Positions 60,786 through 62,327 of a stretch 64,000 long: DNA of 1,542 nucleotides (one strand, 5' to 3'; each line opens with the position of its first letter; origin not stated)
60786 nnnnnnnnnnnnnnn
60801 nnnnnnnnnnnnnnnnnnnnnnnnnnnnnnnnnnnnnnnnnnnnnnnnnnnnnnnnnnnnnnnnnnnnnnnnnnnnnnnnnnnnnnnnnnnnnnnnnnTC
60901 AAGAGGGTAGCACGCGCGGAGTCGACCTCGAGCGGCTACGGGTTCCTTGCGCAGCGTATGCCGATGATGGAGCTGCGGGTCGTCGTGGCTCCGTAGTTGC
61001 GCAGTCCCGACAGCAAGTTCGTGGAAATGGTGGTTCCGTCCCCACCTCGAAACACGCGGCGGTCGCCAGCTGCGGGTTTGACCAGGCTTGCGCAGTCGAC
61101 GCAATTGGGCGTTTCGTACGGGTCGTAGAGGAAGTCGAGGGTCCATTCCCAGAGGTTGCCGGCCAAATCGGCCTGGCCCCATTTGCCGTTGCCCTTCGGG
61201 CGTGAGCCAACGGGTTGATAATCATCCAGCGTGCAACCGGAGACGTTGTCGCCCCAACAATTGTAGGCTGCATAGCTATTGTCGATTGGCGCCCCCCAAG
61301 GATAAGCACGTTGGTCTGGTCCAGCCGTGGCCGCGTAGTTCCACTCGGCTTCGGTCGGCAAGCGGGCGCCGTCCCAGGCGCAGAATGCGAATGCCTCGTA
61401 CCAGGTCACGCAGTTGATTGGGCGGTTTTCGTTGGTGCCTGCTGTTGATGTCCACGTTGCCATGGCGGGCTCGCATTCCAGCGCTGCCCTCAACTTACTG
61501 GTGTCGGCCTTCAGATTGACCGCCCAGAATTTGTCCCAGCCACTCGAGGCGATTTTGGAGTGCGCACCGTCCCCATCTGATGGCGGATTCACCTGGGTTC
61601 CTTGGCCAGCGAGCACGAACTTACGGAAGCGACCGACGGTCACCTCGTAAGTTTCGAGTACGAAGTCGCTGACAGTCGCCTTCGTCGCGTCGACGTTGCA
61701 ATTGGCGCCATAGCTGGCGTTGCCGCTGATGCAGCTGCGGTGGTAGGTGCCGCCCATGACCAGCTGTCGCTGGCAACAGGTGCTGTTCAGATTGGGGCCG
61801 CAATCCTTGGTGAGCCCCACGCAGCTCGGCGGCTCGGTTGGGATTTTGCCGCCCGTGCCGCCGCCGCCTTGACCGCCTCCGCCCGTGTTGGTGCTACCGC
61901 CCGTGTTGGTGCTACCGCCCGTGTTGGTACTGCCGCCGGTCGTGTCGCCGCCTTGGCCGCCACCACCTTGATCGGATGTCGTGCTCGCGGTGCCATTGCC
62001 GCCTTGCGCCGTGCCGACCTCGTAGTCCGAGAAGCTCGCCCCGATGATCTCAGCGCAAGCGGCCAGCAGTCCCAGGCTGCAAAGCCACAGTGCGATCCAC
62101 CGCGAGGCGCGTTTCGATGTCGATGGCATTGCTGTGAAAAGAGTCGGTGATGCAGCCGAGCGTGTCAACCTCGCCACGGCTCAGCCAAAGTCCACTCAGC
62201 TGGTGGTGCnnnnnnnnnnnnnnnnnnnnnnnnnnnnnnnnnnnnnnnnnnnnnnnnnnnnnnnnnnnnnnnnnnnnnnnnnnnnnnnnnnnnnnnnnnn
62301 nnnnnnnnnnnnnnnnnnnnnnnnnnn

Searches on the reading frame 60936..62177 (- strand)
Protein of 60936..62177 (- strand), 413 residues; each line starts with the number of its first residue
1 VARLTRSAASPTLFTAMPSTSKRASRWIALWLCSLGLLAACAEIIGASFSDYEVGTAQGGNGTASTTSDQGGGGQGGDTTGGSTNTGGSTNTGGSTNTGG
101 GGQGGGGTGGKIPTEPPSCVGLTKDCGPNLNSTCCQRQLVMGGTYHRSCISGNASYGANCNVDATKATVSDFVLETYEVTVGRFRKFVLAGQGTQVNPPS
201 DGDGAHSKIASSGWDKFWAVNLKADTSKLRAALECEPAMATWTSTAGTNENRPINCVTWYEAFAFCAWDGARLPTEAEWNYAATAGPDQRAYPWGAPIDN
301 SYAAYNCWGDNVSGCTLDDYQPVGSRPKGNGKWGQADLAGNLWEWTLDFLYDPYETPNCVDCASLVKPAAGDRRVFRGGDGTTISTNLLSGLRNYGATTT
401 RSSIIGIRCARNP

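Call 18: search_protein_families(library=pfam, proteins=[window:60936-62177:-], max_evalue=0.001)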
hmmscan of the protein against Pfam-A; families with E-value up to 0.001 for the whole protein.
window:60936-62177:- (413 aa): 1 family
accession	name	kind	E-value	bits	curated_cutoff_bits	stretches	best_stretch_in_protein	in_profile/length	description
PF03781.23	FGE-sulfatase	-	5.9e-38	131.4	23.3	1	161-411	26-255/255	Sulfatase-modifying factor enzyme 1-like domain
